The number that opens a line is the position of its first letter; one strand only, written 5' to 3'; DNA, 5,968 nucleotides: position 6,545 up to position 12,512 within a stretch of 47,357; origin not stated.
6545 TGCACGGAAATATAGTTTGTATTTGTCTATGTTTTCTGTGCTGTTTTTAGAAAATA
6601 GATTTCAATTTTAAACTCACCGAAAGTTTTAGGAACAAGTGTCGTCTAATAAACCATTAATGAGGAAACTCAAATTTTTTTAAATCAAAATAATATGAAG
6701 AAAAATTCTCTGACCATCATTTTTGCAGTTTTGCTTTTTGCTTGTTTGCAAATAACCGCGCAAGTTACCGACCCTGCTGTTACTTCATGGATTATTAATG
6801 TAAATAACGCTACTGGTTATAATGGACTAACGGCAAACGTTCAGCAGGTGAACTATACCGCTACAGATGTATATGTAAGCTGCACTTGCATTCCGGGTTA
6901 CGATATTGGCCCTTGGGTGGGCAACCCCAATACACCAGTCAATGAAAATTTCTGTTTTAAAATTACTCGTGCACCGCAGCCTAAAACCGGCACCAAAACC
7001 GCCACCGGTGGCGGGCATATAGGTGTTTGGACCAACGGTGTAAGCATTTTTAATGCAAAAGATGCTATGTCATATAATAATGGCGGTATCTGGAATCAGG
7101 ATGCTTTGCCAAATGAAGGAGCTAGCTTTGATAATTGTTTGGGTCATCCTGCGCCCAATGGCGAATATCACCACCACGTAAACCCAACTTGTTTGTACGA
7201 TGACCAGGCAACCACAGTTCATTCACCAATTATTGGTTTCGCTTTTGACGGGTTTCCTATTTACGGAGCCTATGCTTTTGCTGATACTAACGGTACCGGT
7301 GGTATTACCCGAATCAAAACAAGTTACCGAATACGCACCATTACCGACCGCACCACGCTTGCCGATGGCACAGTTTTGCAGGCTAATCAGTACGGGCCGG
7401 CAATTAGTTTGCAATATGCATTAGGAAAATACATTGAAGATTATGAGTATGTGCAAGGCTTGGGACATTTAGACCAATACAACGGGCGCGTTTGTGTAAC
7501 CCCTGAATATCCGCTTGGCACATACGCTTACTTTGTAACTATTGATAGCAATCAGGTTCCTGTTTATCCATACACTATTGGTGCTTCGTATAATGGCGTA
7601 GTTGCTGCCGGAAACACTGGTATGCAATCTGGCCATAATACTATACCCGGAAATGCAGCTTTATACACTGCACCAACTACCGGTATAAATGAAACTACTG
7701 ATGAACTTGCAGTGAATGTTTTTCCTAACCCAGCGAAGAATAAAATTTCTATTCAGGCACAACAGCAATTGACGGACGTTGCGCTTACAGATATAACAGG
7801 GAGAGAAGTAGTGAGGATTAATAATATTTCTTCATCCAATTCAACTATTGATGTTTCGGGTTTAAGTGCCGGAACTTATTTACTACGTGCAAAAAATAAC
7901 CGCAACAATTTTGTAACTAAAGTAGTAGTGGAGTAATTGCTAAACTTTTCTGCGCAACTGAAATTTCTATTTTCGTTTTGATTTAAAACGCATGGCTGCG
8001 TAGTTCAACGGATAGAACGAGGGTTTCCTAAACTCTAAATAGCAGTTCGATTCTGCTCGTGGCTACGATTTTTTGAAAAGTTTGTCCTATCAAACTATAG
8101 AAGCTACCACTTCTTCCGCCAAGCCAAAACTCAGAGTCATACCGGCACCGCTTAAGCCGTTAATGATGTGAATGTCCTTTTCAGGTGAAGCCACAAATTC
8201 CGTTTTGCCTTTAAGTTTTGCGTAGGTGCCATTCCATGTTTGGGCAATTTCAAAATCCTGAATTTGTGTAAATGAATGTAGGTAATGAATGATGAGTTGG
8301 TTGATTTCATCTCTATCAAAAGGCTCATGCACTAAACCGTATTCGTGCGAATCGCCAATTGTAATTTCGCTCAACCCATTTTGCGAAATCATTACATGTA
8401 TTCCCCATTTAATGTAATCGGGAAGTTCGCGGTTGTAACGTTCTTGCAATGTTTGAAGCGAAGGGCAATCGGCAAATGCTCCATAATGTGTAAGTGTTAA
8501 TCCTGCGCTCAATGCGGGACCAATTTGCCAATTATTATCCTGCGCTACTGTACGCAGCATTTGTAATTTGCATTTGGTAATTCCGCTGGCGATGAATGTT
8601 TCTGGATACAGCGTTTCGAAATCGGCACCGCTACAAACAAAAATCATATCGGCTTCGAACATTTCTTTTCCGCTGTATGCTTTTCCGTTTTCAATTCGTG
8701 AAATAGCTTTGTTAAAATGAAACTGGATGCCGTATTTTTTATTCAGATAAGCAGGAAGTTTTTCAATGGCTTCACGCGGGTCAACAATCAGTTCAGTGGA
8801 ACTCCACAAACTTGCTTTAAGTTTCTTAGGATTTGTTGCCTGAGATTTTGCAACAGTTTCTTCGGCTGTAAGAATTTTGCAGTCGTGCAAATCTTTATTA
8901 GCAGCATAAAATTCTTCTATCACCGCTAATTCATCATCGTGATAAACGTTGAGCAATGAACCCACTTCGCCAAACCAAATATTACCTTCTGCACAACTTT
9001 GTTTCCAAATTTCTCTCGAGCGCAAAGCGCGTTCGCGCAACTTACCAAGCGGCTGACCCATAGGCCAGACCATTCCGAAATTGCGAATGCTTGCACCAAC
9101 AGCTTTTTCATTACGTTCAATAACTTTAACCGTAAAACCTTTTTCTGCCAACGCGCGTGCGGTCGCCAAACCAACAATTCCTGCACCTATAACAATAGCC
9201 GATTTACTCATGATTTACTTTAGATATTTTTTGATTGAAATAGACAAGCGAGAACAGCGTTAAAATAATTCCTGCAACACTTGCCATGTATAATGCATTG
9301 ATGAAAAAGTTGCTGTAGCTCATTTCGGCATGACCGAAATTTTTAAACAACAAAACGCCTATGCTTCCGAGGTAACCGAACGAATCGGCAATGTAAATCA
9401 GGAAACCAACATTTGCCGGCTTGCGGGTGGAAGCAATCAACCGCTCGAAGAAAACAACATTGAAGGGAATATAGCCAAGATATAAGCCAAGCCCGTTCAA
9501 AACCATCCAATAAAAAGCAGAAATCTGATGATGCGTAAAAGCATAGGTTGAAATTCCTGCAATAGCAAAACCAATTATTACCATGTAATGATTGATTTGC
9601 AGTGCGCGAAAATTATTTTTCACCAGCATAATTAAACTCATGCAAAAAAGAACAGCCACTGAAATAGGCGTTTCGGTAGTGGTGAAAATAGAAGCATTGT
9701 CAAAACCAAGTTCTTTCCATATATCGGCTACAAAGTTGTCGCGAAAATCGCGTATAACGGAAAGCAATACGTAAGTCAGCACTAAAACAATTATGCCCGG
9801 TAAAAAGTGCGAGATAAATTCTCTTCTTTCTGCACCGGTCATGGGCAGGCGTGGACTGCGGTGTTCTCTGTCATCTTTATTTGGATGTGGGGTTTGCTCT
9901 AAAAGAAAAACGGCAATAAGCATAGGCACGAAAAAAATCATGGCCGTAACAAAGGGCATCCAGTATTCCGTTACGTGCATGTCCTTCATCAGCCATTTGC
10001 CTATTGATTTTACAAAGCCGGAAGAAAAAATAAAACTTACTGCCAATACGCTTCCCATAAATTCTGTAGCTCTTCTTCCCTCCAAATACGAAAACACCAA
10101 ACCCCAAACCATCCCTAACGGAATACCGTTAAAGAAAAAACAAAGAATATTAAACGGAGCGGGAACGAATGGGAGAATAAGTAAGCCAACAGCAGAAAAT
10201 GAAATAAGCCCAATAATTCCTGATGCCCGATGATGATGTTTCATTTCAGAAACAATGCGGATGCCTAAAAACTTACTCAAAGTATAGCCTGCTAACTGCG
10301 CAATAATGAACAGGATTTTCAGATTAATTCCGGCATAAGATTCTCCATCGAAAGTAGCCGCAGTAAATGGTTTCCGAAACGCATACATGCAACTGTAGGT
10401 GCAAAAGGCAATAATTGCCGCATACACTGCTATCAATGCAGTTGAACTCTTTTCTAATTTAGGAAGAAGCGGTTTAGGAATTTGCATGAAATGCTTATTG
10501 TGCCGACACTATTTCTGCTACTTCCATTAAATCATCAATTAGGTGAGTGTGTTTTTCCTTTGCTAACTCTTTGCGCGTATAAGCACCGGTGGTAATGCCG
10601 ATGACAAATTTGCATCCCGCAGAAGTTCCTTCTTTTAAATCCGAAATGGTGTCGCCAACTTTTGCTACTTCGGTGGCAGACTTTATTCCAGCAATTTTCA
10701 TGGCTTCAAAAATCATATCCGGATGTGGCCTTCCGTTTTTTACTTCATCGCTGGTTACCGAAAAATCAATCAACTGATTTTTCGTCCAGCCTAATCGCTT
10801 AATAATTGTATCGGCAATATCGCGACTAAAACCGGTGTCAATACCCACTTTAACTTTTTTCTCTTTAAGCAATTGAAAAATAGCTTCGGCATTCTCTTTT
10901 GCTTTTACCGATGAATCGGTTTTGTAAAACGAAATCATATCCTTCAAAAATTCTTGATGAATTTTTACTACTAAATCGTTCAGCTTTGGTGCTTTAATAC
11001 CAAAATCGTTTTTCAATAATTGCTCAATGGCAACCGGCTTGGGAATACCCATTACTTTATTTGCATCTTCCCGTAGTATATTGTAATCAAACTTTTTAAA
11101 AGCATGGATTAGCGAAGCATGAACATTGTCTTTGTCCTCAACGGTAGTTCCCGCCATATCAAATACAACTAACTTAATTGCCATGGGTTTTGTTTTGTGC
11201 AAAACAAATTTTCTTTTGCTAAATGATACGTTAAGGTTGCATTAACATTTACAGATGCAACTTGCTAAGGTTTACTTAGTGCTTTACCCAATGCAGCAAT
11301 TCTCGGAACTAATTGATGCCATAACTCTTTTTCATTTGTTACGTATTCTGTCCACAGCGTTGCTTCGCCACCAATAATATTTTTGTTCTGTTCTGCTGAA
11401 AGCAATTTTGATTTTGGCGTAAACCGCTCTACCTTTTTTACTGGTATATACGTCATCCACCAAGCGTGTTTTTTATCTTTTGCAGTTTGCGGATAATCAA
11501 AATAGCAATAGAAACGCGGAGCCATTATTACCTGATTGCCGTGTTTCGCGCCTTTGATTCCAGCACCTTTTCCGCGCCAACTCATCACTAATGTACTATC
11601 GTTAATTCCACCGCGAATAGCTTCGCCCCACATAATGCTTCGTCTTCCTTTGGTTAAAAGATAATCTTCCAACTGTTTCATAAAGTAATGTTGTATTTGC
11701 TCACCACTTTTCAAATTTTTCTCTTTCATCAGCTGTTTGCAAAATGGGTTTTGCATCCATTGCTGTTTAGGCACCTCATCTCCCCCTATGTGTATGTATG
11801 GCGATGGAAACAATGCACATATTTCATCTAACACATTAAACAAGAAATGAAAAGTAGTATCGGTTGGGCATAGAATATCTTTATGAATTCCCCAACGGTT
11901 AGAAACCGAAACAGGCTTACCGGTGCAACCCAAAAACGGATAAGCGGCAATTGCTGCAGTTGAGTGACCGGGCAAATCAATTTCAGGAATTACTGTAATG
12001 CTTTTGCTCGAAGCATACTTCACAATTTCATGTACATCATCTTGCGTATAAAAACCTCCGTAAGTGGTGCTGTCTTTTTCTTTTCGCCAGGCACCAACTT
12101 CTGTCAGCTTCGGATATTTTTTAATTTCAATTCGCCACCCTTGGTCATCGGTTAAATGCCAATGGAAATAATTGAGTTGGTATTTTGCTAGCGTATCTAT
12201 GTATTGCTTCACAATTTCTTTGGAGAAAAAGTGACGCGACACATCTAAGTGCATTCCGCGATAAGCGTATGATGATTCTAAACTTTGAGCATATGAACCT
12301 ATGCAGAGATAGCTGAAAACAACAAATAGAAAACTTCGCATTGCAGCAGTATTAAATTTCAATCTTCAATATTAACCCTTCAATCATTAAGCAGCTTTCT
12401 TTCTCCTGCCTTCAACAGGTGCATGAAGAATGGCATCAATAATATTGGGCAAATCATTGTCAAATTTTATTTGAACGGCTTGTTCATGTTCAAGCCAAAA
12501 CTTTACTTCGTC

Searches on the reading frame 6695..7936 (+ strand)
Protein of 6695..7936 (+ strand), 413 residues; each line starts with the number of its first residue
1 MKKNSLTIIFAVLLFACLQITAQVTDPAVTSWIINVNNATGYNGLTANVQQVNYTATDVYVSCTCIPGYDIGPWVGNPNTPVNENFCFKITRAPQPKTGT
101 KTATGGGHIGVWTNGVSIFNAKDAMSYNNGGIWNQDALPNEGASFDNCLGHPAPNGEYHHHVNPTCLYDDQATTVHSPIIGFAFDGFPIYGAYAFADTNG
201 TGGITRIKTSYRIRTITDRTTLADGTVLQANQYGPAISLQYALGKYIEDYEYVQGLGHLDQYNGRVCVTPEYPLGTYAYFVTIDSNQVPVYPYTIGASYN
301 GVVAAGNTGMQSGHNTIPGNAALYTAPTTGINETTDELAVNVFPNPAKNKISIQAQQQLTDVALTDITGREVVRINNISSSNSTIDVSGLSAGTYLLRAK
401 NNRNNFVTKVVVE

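Call 10: search_protein_families(library=pfam, proteins=[window:6695-7936:+])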
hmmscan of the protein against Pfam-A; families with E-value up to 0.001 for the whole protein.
window:6695-7936:+ (413 aa): 2 families
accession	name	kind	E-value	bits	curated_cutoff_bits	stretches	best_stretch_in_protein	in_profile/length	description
PF14240.11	YHYH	-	1.2e-51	175.8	25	1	88-288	2-187/193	YHYH protein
PF18962.6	Por_Secre_tail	-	2e-14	54.1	27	1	342-412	1-75/75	Secretion system C-terminal sorting domain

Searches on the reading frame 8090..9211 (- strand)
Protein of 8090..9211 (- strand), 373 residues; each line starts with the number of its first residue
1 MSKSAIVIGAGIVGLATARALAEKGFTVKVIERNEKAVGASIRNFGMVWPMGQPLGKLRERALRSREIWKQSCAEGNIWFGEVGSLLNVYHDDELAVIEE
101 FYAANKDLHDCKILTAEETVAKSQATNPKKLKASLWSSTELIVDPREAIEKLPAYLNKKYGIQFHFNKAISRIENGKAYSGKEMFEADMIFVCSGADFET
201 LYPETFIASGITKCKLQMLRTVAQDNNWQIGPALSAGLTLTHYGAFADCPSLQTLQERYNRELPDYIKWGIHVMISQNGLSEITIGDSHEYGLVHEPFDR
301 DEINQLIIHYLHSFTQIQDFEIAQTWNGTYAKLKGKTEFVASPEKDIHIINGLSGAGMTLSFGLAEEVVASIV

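Call 10: search_protein_families(library=pfam, proteins=[window:8090-9211:-])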
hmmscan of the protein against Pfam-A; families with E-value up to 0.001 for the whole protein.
window:8090-9211:- (373 aa): 10 families
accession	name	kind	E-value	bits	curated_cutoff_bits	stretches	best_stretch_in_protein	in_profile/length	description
PF01266.30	DAO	-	1.8e-38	133.5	27.9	1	5-369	2-351/353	FAD dependent oxidoreductase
PF07992.20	Pyr_redox_2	-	1e-07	32.1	26.1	0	4-37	144-177/291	Pyridine nucleotide-disulphide oxidoreductase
PF13450.12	NAD_binding_8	-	4.3e-07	30.6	21.9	1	7-39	1-32/68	NAD(P)-binding Rossmann-like domain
PF00070.33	Pyr_redox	-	7.3e-06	26.8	22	0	5-37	2-34/82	Pyridine nucleotide-disulphide oxidoreductase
PF00890.30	FAD_binding_2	-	3.3e-05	23.7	20.4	1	5-55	2-52/414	FAD binding domain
PF02737.24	3HCDH_N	-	0.00016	22.1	22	1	6-45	3-42/180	3-hydroxyacyl-CoA dehydrogenase, NAD binding domain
PF03721.20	UDPG_MGDP_dh_N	-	0.00017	21.7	27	1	6-40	4-38/187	UDP-glucose/GDP-mannose dehydrogenase family, NAD binding domain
PF13738.12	Pyr_redox_3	-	0.0002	21.2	30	1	6-45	1-39/305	Pyridine nucleotide-disulphide oxidoreductase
PF02254.24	TrkA_N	-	0.00029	21.6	23.8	1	6-38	2-34/116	TrkA-N domain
PF01494.25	FAD_binding_3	-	0.00042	20.1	22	1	5-40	4-39/349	FAD binding domain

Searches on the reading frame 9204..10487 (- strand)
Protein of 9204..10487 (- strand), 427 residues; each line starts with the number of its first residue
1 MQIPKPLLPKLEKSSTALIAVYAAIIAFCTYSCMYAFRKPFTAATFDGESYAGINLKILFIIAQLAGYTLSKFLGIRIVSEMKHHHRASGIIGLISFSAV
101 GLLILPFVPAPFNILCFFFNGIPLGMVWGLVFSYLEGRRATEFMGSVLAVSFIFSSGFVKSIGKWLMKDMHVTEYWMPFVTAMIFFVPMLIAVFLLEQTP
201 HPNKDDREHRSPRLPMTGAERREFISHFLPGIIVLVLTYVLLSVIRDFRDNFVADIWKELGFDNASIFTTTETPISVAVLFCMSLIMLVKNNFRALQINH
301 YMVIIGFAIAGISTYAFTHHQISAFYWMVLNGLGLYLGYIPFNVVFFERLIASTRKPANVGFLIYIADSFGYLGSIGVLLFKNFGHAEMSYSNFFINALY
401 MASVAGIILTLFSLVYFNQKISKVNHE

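Call 10: search_protein_families(library=pfam, proteins=[window:9204-10487:-])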
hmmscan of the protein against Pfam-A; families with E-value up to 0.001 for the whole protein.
window:9204-10487:- (427 aa): 2 families
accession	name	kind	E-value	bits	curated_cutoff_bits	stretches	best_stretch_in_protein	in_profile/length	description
PF18943.6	DUF5690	-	3.4e-165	550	25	1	40-420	1-382/382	Family of unknown function (DUF5690)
PF07690.21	MFS_1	-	2.6e-05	23.7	33.4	0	13-156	200-340/347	Major Facilitator Superfamily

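Call 56: list_cluster_members(proteins=[P0009, P0017, window:9204-10487:-, window:12387-13400:-, window:34101-34640:+])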
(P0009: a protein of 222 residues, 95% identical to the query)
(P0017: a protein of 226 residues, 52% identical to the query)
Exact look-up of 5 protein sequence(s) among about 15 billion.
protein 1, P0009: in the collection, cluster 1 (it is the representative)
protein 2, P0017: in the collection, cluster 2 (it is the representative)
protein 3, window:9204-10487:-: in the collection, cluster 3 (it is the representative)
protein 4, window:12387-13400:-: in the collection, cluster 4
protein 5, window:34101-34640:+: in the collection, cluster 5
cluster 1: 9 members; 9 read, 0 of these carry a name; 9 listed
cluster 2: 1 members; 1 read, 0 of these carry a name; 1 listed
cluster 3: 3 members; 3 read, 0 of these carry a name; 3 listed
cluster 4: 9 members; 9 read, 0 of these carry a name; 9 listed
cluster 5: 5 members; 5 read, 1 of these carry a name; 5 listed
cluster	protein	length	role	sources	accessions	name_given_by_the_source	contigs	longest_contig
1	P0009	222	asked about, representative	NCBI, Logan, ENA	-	-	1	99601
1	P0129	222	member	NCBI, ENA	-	-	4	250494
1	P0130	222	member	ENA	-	-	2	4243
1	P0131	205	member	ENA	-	-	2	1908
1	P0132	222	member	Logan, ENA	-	-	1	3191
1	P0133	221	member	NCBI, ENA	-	-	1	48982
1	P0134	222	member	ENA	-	-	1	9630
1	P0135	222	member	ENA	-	-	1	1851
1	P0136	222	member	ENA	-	-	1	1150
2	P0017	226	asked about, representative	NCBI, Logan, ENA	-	-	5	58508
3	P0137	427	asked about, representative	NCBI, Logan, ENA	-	-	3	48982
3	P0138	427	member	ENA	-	-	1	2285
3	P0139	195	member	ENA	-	-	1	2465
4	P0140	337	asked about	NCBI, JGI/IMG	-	-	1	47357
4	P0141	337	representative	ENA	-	-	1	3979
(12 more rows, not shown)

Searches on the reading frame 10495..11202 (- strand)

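Call 10: search_protein_families(library=pfam, proteins=[window:10495-11202:-])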
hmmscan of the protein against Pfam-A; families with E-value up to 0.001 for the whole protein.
window:10495-11202:- (235 aa): 3 families
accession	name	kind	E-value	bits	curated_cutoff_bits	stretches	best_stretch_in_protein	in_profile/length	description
PF13419.12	HAD_2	-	9.5e-23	81.6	23.8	1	12-200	1-176/178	Haloacid dehalogenase-like hydrolase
PF00702.32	Hydrolase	-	2.5e-18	67.6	26.4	1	9-196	1-191/191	haloacid dehalogenase-like hydrolase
PF13242.12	Hydrolase_like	-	9.1e-08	32.3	22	1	157-227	3-74/75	HAD-hyrolase-like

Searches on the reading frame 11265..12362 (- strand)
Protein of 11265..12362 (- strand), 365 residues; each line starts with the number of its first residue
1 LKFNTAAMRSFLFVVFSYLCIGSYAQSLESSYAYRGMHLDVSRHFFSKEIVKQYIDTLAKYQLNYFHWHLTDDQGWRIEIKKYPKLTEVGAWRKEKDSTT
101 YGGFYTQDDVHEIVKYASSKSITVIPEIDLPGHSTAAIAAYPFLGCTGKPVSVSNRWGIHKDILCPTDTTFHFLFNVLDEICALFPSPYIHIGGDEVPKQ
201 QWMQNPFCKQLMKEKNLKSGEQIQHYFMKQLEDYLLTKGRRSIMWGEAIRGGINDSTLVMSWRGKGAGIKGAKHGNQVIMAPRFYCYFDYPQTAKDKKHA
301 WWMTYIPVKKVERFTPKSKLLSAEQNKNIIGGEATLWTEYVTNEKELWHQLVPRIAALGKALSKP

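Call 10: search_protein_families(library=pfam, proteins=[window:11265-12362:-])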
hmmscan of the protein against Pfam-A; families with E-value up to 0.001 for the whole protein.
window:11265-12362:- (365 aa): 2 families
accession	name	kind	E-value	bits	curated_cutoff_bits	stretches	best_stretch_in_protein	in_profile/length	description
PF00728.28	Glyco_hydro_20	-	5.1e-113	378.4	22.3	1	32-359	1-341/348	Glycosyl hydrolase family 20, catalytic domain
PF10566.15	Glyco_hydro_97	-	0.00044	20.2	32.5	1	43-125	28-92/275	Glycoside hydrolase 97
